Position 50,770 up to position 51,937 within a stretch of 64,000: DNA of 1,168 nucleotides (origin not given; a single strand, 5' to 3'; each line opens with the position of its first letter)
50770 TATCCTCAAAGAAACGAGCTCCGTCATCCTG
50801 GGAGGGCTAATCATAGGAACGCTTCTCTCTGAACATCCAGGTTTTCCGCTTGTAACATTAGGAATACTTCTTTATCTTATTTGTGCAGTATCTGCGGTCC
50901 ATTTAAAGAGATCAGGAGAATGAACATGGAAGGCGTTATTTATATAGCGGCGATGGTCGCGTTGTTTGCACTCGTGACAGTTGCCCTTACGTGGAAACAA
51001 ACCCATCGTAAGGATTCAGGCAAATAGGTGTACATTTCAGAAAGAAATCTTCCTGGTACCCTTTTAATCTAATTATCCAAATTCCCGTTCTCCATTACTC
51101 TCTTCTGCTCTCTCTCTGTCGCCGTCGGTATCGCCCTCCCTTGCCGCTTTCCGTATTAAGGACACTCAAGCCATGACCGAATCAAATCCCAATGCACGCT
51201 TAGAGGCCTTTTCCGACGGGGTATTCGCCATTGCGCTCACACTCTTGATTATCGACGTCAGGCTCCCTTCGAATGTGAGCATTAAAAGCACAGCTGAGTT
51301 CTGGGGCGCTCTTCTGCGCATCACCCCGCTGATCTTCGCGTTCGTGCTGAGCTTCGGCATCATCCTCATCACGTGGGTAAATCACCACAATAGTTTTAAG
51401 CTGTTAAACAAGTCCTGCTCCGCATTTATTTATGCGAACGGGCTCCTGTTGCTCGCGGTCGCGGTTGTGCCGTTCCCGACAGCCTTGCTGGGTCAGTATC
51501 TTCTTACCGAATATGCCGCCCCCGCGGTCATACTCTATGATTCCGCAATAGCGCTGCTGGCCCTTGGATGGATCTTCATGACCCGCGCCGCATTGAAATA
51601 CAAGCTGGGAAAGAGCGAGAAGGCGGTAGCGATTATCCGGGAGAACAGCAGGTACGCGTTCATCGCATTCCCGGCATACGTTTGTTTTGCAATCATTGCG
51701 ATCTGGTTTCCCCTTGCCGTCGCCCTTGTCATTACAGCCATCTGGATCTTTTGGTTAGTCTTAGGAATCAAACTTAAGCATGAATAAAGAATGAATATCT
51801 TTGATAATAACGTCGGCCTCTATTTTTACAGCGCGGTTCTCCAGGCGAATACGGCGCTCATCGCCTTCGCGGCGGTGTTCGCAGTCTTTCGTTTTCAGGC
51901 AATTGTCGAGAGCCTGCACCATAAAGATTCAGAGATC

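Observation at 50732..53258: Operon-like run of six small membrane-protein genes downstream of nrdJ, including a TMEM175-family channel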

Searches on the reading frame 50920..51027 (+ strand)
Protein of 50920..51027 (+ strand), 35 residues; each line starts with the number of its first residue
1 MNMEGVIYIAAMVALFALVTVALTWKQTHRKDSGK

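Call 3: search_protein_families(library=pfam, proteins=[window:50920-51027:+], max_evalue=1)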
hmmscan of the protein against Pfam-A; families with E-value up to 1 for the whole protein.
window:50920-51027:+ (35 aa): 0 families

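Call 6: search_protein_families(library=ncbifam, proteins=[window:50920-51027:+], max_evalue=1)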
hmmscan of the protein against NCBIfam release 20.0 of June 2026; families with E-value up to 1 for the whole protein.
window:50920-51027:+ (35 aa): 0 families

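Call 19: search_protein_families(library=padloc, proteins=[window:50920-51027:+], max_evalue=1)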
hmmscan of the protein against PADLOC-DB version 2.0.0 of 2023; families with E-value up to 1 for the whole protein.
window:50920-51027:+ (35 aa): 0 families

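Call 38: find_encoding_contigs(protein=window:50926-51027:+, flank=3000, max_places=5)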
Protein window:50926-51027:+ (33 aa): 1 contig read that carries it; 1 place shown.
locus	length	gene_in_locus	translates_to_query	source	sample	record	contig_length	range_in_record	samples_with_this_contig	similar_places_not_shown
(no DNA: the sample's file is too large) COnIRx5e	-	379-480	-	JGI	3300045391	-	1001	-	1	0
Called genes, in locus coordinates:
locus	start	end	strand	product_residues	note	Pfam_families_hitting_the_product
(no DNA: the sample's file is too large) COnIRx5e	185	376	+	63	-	-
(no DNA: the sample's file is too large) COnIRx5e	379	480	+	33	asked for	-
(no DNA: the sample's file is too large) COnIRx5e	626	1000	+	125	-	?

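Call 67: search_protein_families(library=phrogs, proteins=[window:50926-51024:+], max_evalue=1)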
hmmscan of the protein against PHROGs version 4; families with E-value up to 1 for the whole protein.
window:50926-51024:+ (33 aa): 0 families

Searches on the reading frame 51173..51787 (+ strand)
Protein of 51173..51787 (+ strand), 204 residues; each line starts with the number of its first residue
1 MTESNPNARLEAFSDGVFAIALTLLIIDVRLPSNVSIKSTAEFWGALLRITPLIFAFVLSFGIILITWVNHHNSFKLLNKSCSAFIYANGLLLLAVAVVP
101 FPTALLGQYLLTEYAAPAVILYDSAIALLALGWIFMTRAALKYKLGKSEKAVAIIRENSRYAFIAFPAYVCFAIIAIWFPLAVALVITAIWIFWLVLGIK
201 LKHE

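Call 3: search_protein_families(library=pfam, proteins=[window:51173-51787:+], max_evalue=1)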
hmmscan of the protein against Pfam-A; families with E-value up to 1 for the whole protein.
window:51173-51787:+ (204 aa): 1 family
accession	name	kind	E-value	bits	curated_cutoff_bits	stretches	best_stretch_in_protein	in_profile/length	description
PF06736.16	TMEM175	-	5.3e-23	81.7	25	1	9-100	1-88/88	Endosomal/lysosomal potassium channel TMEM175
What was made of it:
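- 51173..51787 (+): ORF3, a bacterial single-repeat TMEM175 (DUF1211) cation channel homologue of 204 aa with 6 TM segments. Pfam PF06736 scores 81.7 bits against a cutoff of 25 (call 3).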

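Call 6: search_protein_families(library=ncbifam, proteins=[window:51173-51787:+], max_evalue=1)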
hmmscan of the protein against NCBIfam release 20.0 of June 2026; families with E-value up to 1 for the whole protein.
window:51173-51787:+ (204 aa): 0 families

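Call 7: find_encoding_contigs(protein=window:51173-51787:+, flank=10000, max_places=10)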
Protein window:51173-51787:+ (204 aa): no gene with exactly this product is on record in the collection.

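Call 8: find_related_loci(query=window:51173-51787:+, collection=genome_contigs, flank=6000)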
Query window:51173-51787:+ (204 aa) in genome_contigs; peptide patterns used: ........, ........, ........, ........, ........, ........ (x = any residue, [..] = any of these).
81 stretches matched a pattern; 3 encode a relative of the query (tblastn E <= 1e-3); 3 distinct loci.
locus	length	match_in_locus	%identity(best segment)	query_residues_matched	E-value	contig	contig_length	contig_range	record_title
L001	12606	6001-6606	61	3-204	2e-83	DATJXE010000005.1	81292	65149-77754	MAG TPA_asm: Candidatus Paceibacterota bacterium isolate SMAG_U15118 k141_3949855, whole genome shotgun sequence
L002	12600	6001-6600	53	5-204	1e-61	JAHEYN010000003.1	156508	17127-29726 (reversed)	MAG: Bacteroidetes bacterium isolate nzgw129 NODE_9_length_156509_cov_4.394922, whole genome shotgun sequence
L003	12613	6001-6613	58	1-204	5e-60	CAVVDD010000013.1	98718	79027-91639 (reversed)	MAG: uncultured Bacteroidetes bacterium isolate MFD02242.bin.2.115 genome assembly, contig: contig_77880, whole genome s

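Call 19: search_protein_families(library=padloc, proteins=[window:51173-51787:+], max_evalue=1)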
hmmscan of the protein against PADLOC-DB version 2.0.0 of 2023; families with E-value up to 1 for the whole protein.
window:51173-51787:+ (204 aa): 0 families

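Call 37: search_solved_structures(query=window:51173-51784:+, max_evalue=0.01, show_alignments=2)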
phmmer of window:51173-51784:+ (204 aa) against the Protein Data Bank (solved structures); distinct sequences matched with E-value up to 0.01: 4.
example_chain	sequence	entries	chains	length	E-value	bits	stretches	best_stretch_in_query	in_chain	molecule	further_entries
5vre_A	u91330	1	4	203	4.7e-30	108.3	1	3-188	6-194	Putative integral membrane protein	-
6w8n_A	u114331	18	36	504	5e-12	49.5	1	7-102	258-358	Endosomal/lysosomal potassium channel TMEM175 | Endosomal/lysosomal proton channel TMEM175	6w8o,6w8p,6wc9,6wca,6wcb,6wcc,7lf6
6hd8_B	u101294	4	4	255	1.2e-07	35.1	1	7-115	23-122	TMEM175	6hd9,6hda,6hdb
6hdc_B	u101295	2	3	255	6.5e-07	32.8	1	7-115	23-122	TMEM175 | Uncharacterized protein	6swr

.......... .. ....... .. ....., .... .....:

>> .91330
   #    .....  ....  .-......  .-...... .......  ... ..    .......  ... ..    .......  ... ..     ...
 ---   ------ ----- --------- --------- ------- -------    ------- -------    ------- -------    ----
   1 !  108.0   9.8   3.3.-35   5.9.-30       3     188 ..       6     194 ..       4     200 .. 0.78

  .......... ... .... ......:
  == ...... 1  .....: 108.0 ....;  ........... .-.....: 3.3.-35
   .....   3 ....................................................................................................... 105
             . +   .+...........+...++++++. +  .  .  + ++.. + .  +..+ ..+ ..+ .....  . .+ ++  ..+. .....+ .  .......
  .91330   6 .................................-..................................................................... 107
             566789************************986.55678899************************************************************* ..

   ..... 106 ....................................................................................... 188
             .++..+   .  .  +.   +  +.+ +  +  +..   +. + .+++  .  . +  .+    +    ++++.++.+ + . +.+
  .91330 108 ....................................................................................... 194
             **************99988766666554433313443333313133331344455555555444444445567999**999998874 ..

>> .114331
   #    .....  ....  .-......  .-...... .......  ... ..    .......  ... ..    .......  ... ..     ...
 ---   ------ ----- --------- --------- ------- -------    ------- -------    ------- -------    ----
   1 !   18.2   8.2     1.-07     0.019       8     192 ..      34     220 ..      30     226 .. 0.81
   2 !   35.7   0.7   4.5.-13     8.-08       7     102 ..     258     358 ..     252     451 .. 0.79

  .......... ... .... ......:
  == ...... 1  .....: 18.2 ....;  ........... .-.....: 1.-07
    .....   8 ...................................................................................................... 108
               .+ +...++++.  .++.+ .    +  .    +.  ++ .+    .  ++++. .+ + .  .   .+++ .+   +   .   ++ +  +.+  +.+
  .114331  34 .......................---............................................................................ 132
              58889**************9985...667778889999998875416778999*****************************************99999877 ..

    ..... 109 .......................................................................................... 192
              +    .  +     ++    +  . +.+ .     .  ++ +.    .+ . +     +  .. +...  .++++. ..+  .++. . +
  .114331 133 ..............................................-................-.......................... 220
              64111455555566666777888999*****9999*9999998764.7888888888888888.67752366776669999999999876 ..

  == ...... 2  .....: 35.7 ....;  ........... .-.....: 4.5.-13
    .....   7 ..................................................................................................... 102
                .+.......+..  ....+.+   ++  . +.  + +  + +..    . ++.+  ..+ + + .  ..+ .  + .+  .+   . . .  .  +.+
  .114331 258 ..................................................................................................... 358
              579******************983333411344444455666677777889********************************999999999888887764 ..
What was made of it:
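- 51173..51787 (+): E is 4.7e-30 against CmTMEM175 5VRE over residues 3-188 (call 37).
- On TMEM175 / DUF1211 (Pfam PF06736): The alignment to the 203-aa CmTMEM175 covers residues 3-188 (call 37).
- The alignment to CmTMEM175 (5VRE) covers residues 3-188 at E 4.7e-30 (call 37).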

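Call 67: search_protein_families(library=phrogs, proteins=[window:51173-51784:+], max_evalue=1)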
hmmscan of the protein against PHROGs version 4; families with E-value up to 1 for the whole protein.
window:51173-51784:+ (204 aa): 1 family
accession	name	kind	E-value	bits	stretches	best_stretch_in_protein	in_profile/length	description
phrog_16102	-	unknown function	0.5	11.9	0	121-138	7-24/82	-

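Call 71: search_dna_similar(query=window:51173-51784:+, collection=plasmids, mode=protein, max_evalue=0.00001, max_rows=12)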
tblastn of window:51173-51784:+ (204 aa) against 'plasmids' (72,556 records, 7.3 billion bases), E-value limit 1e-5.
Records with a match: 34; places in all: 35; records where one place covers at least 80% of the query: 8.
Best place of each record, by identity: <60% 34.
By first word of the organism name: Nostoc 5; Azospirillum 4; Deinococcus 3; Hymenobacter 3; Haladaptatus 2; Streptococcus 2; Rhizobium 2; Acidisarcina 1; Sphingobium 1; Streptomyces 1; and 10 more.
By predicted mobility (MOB-suite, as given by PLSDB): non-mobilizable 23; mobilizable 9; conjugative 2.
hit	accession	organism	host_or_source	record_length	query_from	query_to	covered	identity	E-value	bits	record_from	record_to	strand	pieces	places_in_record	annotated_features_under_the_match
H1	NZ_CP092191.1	Deinococcus sp. KNUC1210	Setaria viridis,cell ...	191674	7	194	92%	34.7%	1e-16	84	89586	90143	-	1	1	TMEM175 family protein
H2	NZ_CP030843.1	Acidisarcina polymorpha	cell culture,pine forest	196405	1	203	100%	26.5%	1e-9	64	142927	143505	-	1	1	TMEM175 family protein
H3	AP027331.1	Sphingobium sp. TomTYG65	-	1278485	9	192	90%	28.6%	3e-8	60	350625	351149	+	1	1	hypothetical protein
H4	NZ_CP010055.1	Hymenobacter sp. DG25B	single cell,soil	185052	1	178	87%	29.3%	8e-6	53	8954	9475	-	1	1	TMEM175 family protein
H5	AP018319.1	Nostoc sp. HK-01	-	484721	7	192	91%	27.3%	3e-10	66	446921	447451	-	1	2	hypothetical protein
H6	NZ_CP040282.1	Nostoc sp. C057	Phaeoceros,pure culture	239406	7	192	91%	26.7%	1e-9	64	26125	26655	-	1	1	TMEM175 family protein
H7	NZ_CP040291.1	Nostoc sp. C057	Phaeoceros,pure culture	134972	7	192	91%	26.2%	3e-9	63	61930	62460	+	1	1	TMEM175 family protein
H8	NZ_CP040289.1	Nostoc sp. C057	Phaeoceros,pure culture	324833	7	192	91%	26.2%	3e-9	63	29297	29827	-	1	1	TMEM175 family protein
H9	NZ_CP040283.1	Nostoc sp. C057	Phaeoceros,pure culture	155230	3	85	41%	44.2%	2e-10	66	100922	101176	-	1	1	TMEM175 family protein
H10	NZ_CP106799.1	Streptomyces sp. HUAS 15-9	microorganism,rhizosphere soil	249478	5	80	37%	46.1%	1e-9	64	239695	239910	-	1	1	TMEM175 family protein | group II truncated hemoglobin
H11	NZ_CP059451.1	Azospirillum brasilense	Prokaryotes,soil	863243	3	81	39%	44.3%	9e-12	71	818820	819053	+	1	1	TMEM175 family protein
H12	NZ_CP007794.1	Azospirillum argentinense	Triticum aestivum L.,Root,wheat ...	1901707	3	81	39%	43.8%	1e-11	70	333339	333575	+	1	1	record has no annotation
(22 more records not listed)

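Call 72: get_annotated_region(hit=H1, flank=2500)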
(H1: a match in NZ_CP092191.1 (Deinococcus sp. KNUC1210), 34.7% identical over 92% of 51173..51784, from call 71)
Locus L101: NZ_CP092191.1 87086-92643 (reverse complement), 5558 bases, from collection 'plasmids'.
description: Deinococcus sp. KNUC1210 plasmid unnamed4, complete sequence
organism: Deinococcus sp. KNUC1210 (NCBI taxid 2917691)
taxonomy: Bacteria; Deinococcota; Deinococci; Deinococcales; Deinococcaceae; Deinococcus; Deinococcus sp. KNUC1210
host: -; source: Setaria viridis,cell culture,rhizospheric soil; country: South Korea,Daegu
typing (MOB-suite, as given by PLSDB): non-mobilizable
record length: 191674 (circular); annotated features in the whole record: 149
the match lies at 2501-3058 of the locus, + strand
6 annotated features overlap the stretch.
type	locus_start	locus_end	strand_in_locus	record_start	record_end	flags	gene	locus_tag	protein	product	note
CDS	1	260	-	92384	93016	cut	-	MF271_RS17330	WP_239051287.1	RNA ligase family protein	-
CDS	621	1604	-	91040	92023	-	-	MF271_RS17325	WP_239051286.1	aldo/keto reductase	-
CDS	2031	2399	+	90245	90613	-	-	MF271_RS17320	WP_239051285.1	hypothetical protein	-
CDS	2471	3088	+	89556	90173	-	-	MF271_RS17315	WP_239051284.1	TMEM175 family protein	GO:0071805 - potassium ion transmembrane transport [Evidence IEA]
CDS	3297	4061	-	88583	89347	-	-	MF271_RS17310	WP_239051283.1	transporter substrate-binding domain-containing protein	-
CDS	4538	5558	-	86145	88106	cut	-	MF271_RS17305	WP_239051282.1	amino acid transporter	-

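Call 73: get_annotated_region(hit=H2, flank=2500)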
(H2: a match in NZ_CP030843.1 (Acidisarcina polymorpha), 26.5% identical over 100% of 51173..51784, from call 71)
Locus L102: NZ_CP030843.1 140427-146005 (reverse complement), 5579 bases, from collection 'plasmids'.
description: Acidisarcina polymorpha strain SBC82 plasmid pACPOL4, complete sequence
organism: Acidisarcina polymorpha (NCBI taxid 2211140)
taxonomy: Bacteria; Acidobacteriota; Terriglobia; Terriglobales; Acidobacteriaceae; Acidisarcina; Acidisarcina polymorpha
host: -; source: cell culture,pine forest; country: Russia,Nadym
typing (MOB-suite, as given by PLSDB): non-mobilizable
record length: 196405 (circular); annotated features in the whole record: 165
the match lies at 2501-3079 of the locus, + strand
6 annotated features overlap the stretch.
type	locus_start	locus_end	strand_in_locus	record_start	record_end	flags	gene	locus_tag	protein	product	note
CDS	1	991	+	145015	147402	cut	-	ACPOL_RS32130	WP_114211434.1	LssY C-terminal domain-containing protein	-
CDS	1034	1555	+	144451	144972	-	-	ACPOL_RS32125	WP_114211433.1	hypothetical protein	-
CDS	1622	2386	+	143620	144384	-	-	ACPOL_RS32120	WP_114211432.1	lysozyme inhibitor LprI family protein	-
CDS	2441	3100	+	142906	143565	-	-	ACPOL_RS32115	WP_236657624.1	TMEM175 family protein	-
CDS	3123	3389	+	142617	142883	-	-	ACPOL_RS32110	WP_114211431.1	hypothetical protein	-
CDS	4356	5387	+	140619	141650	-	-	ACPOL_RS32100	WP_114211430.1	IS110 family transposase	-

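Call 74: get_annotated_region(hit=H4, flank=2500)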
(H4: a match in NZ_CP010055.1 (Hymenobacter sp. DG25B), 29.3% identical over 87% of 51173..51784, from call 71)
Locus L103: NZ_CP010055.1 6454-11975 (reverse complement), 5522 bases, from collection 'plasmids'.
description: Hymenobacter sp. DG25B plasmid unnamed, complete sequence
organism: Hymenobacter sp. DG25B (NCBI taxid 1385664)
taxonomy: Bacteria; Bacteroidota; Cytophagia; Cytophagales; Hymenobacteraceae; Hymenobacter; Hymenobacter sp. DG25B
host: -; source: single cell,soil; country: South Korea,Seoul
typing (MOB-suite, as given by PLSDB): mobilizable; replicon rep_cluster_1231; relaxase MOBB
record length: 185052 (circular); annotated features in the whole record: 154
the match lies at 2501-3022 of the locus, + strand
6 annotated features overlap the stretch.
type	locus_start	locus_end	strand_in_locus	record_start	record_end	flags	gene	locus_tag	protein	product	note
CDS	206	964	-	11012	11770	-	-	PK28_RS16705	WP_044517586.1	DUF72 domain-containing protein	-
CDS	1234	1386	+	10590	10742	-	-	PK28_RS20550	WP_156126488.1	hypothetical protein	-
CDS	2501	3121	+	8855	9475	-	-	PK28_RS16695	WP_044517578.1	TMEM175 family protein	GO:0071805 - potassium ion transmembrane transport [Evidence IEA]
CDS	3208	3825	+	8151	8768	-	-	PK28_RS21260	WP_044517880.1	hypothetical protein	-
CDS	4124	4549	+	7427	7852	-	-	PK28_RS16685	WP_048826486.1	hypothetical protein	-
CDS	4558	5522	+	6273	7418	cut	-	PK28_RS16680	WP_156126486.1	ATP-binding protein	-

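Call 75: get_annotated_region(hit=H6, flank=2500)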
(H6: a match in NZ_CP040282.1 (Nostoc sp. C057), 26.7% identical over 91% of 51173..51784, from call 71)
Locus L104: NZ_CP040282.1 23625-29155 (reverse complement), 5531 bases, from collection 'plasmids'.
description: Nostoc sp. C057 plasmid p057_A, complete sequence
organism: Nostoc sp. C057 (NCBI taxid 2576903)
taxonomy: Bacteria; Cyanobacteriota; Cyanophyceae; Nostocales; Nostocaceae; Nostoc; Nostoc sp. C057
host: -; source: Phaeoceros,pure culture; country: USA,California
typing (MOB-suite, as given by PLSDB): non-mobilizable; mating-pair formation MPF_T
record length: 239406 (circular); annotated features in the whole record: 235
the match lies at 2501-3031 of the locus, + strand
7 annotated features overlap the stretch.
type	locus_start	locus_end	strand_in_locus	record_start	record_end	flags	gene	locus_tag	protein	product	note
CDS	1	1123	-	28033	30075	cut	-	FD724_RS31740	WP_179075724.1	pentapeptide repeat-containing protein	-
CDS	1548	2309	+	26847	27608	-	-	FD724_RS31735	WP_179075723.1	DUF6748 domain-containing protein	-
CDS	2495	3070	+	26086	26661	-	-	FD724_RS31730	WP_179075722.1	TMEM175 family protein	-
CDS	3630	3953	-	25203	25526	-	-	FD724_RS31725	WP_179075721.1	hypothetical protein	-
CDS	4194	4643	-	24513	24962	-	-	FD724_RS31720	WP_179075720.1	DUF1648 domain-containing protein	-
CDS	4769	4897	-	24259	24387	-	-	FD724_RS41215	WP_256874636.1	hypothetical protein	-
CDS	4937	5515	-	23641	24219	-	-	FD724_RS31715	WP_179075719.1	Uma2 family endonuclease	-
